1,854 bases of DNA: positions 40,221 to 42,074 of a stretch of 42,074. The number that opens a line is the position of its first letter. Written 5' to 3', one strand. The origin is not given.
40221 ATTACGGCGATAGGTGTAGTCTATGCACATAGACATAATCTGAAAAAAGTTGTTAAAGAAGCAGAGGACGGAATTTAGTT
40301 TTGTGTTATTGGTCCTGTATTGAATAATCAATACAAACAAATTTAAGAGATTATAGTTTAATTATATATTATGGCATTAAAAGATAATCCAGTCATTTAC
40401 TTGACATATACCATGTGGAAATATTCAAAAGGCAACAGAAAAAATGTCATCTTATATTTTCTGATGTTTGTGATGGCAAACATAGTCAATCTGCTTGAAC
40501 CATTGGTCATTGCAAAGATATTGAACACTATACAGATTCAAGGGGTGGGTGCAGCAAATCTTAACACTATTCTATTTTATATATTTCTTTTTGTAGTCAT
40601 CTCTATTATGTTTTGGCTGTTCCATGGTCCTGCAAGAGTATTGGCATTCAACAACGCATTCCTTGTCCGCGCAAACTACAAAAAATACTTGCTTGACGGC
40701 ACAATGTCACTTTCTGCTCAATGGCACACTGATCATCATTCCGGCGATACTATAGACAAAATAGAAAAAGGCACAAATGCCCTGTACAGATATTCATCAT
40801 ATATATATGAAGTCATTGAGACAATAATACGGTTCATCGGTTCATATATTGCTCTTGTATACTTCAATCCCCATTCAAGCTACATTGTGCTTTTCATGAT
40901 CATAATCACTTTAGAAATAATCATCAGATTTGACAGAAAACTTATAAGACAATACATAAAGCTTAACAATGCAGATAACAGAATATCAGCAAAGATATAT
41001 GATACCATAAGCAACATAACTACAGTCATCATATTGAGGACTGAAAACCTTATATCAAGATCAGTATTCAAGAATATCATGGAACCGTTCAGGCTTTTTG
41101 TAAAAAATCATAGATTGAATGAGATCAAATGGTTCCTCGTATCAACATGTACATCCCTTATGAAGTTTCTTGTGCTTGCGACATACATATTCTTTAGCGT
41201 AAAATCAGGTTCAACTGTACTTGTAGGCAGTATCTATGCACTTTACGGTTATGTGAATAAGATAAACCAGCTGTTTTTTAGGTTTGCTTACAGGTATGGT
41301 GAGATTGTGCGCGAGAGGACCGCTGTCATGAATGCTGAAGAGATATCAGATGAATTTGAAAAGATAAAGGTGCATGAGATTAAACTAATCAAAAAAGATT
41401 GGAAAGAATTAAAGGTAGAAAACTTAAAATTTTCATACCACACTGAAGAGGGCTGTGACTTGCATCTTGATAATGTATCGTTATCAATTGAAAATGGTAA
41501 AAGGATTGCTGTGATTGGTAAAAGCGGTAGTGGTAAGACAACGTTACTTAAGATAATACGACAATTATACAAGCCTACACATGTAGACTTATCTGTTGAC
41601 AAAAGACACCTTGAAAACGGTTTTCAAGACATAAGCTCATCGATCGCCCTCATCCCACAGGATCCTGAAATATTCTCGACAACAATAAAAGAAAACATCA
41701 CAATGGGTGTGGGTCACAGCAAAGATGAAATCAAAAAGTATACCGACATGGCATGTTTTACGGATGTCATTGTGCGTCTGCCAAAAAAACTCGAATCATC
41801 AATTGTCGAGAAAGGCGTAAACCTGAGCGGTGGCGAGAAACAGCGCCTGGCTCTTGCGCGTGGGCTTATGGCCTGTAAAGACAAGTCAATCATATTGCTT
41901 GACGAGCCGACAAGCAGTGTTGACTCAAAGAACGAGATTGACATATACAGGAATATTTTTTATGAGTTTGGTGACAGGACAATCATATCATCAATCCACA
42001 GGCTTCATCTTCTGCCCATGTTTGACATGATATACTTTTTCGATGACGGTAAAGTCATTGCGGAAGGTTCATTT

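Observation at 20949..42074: Conserved-looking operon of surface, TM-anchored and cytoplasmic partner proteins around the giant ATPase fusion: a candidate new cell-surface apparatus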

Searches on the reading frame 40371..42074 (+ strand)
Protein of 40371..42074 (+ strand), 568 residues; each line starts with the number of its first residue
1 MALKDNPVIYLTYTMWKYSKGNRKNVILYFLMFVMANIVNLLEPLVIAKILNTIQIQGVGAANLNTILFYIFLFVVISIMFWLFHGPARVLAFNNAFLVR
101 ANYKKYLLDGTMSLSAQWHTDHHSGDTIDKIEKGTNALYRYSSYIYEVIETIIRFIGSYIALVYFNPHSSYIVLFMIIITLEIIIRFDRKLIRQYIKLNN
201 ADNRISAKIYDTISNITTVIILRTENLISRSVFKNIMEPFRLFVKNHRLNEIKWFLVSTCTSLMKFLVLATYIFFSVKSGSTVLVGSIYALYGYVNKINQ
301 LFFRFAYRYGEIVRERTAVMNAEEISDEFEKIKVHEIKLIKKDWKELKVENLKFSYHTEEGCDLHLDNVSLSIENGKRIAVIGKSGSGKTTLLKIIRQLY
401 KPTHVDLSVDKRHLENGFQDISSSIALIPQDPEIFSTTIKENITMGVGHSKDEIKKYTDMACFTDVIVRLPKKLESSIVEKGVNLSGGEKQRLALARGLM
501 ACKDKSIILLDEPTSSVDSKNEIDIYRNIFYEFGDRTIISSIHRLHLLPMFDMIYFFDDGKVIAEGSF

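Call 7: search_protein_families(library=pfam, proteins=[window:40371-42074:+], max_evalue=0.01)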
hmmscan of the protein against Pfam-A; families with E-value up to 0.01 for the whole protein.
window:40371-42074:+ (568 aa): 9 families
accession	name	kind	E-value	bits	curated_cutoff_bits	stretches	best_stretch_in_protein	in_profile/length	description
PF00005.33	ABC_tran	-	6.2e-27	95.3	25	1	366-515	1-137/137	ABC transporter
PF00664.28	ABC_membrane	-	5.9e-13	49.5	28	1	26-290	1-262/274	ABC transporter transmembrane region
PF13304.12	AAA_21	-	4.2e-06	27.5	27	1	380-437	3-61/304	AAA domain, putative AbiEii toxin, Type IV TA system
PF02463.25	SMC_N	-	0.0036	17.2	40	0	343-528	135-182/220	RecF/RecN/SMC N terminal domain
PF13555.12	AAA_29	-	0.0062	16.7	27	0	370-394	16-40/61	P-loop containing region of AAA domain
PF00503.26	G-alpha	-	0.0062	16.2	48.8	0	377-428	22-72/333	G-protein alpha subunit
PF13401.12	AAA_22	-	0.0069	17.1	27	0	379-414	8-44/130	AAA domain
PF13479.12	AAA_24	-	0.0071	16.6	27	0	376-407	2-30/195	AAA domain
PF19263.5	DUF5906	-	0.0076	17.3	27.6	0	382-442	2-72/114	Family of unknown function (DUF5906)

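Call 94: search_protein_families(library=padloc, proteins=[window:40371-42074:+], max_evalue=0.001)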
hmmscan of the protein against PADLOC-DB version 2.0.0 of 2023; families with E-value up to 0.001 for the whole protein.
window:40371-42074:+ (568 aa): 9 families
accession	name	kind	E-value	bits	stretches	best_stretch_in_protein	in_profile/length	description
PDLC04135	mad3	-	6e-24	83.3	2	479-559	258-339/374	mads_3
PDLC02980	AriA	-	2.9e-08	32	1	380-442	3-66/304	-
PDLC04140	mad8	-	2.4e-07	28.6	1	359-396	10-47/314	mads_8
PDLC04164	AriA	-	1.3e-06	26.2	0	484-519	171-207/253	-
PDLC04678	PDC-M49A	-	2.9e-06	23.8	1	455-519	522-583/681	-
PDLC00274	PtuA1|PtuA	-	3.4e-06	24.6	1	350-460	15-118/438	AAA ATPase domain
PDLC04679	PDC-M49A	-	5.2e-05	20.1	0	480-520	404-444/541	-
PDLC00289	PtuA1|PtuA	-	0.00013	19.1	0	484-546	227-290/404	AAA ATPase domain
PDLC00293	PtuA1|PtuA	-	0.00075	16.6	0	483-514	314-346/527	AAA ATPase domain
